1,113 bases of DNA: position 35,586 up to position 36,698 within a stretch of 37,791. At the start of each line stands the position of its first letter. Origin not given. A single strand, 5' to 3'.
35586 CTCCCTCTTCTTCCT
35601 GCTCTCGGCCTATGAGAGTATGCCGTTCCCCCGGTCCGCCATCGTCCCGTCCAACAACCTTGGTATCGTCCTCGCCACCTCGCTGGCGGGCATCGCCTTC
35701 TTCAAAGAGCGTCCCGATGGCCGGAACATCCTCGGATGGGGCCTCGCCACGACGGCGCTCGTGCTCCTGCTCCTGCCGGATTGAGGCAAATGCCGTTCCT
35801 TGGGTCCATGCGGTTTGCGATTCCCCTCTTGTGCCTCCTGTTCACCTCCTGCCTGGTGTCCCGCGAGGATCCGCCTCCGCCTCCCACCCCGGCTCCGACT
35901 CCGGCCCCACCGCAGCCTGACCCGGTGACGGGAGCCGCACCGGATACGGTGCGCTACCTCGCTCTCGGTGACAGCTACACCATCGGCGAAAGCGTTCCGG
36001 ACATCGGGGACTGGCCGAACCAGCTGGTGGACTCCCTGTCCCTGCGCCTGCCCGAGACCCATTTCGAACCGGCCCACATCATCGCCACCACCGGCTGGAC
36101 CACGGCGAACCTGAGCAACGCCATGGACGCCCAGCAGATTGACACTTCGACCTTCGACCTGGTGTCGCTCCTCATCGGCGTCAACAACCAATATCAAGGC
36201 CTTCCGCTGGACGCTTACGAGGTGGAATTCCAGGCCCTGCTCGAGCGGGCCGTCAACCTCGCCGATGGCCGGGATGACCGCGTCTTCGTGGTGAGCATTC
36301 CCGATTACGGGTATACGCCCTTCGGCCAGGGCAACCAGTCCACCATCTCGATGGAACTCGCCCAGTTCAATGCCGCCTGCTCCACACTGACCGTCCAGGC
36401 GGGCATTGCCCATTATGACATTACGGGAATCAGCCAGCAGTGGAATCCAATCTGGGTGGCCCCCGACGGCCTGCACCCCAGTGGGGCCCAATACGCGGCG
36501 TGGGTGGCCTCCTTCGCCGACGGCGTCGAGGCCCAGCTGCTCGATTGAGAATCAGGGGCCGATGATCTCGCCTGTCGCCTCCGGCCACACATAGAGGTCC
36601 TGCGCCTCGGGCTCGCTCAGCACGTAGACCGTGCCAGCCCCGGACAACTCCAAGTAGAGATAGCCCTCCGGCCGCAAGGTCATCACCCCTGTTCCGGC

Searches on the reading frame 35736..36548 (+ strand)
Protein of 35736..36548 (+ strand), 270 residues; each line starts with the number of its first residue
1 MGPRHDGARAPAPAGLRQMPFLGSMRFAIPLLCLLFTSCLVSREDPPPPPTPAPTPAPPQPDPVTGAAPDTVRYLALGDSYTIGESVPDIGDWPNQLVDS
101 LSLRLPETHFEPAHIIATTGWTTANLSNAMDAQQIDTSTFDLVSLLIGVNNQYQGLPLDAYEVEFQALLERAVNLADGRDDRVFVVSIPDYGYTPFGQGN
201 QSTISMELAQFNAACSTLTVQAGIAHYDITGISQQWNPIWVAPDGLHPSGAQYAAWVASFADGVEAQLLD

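Call 45: search_protein_families(library=pfam, proteins=[window:35736-36548:+], max_evalue=0.0001)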
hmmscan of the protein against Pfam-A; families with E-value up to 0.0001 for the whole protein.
window:35736-36548:+ (270 aa): 2 families
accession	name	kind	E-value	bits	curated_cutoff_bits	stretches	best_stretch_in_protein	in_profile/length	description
PF13472.12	Lipase_GDSL_2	-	9.9e-17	62.4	32.9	1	76-255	1-178/178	GDSL-like Lipase/Acylhydrolase family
PF00657.28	Lipase_GDSL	-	6.4e-05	23.6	23.6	1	74-257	1-205/208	GDSL-like Lipase/Acylhydrolase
